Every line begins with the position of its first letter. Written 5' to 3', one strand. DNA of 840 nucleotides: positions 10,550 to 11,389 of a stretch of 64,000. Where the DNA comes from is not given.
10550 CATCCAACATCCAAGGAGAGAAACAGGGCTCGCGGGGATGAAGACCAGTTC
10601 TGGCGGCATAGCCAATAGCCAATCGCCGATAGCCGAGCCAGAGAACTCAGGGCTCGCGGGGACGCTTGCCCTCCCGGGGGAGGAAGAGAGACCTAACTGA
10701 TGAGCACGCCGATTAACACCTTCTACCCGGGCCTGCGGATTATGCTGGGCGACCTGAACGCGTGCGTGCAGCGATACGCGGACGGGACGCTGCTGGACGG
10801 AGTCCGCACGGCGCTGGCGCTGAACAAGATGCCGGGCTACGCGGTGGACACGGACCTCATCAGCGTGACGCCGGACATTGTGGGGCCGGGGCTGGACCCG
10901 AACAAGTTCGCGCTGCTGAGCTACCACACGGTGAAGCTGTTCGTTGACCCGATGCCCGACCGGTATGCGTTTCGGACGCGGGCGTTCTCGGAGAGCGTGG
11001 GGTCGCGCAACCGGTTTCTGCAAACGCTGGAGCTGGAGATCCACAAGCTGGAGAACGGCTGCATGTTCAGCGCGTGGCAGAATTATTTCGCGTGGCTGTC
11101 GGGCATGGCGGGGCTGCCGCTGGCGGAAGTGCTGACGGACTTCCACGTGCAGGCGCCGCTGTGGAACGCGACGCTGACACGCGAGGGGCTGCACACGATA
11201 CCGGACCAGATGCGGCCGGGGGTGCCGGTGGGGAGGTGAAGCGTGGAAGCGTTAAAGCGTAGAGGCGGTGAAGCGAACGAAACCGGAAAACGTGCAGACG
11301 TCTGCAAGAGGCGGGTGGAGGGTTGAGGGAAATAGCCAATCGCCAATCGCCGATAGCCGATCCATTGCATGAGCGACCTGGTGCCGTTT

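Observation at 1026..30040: Prophage intergenic gaps are assembled from a shared vocabulary of short tandem arrays in a fixed stop-to-start order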

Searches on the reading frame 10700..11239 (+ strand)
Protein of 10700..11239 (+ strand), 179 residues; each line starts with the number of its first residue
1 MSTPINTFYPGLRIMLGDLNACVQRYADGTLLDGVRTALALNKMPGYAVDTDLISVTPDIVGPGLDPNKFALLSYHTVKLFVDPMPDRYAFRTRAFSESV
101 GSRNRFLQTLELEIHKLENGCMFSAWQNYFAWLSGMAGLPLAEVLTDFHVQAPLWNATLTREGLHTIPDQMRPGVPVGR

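Call 67: search_protein_families(library=pfam, proteins=[window:10700-11239:+], max_evalue=0.01)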
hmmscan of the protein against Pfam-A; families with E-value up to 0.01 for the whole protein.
window:10700-11239:+ (179 aa): 0 families

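Call 88: find_encoding_contigs(protein=window:10700-11239:+, flank=1500, max_places=10)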
Protein window:10700-11239:+ (179 aa): 4 contigs read that carry it; 3 places shown.
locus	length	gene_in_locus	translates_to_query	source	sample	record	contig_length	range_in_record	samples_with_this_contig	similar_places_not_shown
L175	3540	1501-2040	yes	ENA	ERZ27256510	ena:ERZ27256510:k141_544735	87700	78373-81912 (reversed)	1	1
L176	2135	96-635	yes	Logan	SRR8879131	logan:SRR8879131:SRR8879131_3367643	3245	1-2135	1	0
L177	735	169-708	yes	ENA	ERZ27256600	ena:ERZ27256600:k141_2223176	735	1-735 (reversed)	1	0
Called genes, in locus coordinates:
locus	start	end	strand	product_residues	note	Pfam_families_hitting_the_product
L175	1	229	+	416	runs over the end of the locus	-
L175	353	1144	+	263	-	-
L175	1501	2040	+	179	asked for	-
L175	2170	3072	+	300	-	-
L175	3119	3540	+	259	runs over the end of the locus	-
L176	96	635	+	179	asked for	-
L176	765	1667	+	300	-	-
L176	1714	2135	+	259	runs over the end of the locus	-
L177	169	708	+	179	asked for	-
